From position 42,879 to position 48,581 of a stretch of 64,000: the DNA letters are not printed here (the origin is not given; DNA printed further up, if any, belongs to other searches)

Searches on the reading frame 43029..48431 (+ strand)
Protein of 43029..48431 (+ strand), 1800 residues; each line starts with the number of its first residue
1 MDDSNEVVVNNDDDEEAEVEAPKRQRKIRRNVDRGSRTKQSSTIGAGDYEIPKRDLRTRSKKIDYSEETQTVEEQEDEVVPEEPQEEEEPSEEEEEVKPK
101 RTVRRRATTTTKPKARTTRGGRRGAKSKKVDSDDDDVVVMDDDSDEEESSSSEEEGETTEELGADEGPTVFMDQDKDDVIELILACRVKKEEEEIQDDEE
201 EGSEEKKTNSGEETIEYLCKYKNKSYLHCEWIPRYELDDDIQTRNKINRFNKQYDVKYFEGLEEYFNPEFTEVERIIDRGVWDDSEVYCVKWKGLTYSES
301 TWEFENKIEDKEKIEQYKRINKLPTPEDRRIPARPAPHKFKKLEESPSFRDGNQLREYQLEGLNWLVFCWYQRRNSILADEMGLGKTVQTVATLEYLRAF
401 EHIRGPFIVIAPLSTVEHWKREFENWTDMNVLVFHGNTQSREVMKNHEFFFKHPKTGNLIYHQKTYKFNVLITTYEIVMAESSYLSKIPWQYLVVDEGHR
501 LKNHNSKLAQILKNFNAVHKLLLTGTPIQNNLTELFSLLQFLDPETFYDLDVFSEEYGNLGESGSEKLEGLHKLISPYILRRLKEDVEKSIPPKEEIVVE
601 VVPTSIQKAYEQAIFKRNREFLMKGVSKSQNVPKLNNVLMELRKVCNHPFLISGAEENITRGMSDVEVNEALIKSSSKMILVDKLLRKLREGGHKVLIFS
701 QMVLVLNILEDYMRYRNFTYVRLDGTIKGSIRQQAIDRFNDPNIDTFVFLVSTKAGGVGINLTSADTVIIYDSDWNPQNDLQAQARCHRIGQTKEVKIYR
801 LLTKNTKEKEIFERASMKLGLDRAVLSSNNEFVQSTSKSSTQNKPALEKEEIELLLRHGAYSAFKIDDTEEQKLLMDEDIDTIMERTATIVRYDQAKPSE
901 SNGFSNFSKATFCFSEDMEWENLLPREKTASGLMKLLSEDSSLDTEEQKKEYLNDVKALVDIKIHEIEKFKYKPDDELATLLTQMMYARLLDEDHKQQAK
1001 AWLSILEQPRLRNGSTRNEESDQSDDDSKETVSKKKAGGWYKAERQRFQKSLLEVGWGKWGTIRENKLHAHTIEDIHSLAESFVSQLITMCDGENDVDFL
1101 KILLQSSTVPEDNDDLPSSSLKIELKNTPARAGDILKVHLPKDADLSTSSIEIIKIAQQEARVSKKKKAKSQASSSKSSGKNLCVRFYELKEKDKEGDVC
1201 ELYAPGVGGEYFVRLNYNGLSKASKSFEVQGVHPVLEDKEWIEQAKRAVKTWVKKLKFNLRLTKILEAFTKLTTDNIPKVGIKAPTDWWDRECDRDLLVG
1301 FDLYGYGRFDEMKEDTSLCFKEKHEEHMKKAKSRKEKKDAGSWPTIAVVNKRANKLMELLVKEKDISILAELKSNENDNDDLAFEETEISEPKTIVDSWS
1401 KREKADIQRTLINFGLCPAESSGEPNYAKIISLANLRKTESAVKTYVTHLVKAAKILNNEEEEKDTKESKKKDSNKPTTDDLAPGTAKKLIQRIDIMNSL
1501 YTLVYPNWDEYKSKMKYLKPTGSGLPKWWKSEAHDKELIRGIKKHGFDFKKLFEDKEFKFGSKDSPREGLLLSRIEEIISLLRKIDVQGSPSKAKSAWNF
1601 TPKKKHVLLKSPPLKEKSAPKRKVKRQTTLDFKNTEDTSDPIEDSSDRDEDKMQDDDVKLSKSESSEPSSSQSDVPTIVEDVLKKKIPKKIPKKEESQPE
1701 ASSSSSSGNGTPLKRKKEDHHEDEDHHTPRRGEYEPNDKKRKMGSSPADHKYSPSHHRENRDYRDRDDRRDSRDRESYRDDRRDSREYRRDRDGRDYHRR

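Call 30: search_protein_families(library=pfam, proteins=[window:43029-48431:+], max_evalue=0.001)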
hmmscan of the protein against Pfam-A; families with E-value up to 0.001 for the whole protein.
window:43029-48431:+ (1800 aa): 7 families
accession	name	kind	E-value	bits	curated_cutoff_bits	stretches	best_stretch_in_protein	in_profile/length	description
PF00176.29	SNF2-rel_dom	-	9.7e-82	274.8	24.9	1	358-650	1-289/290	SNF2-related domain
PF00271.37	Helicase_C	-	6.8e-25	87.9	23.5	1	679-791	3-110/110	Helicase conserved C-terminal domain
PF00385.30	Chromo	-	1.6e-15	57.2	25.1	2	272-319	2-52/53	Chromo (CHRromatin Organisation MOdifier) domain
PF04851.21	ResIII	-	3.6e-13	50.2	22.5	1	354-528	3-163/164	Type III restriction enzyme, res subunit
PF11496.14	HDA2-3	-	1.3e-07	31.5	27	1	596-809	21-227/278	Class II histone deacetylase complex subunits 2 and 3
PF00270.35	DEAD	-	4.7e-07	30.1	26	1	371-533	12-165/167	DEAD/DEAH box helicase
PF23078.2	HTH_CHD6-9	-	0.00025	21.3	27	0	1395-1470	19-95/105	Chromodomain-helicase-DNA-binding protein 6-9, tri-helical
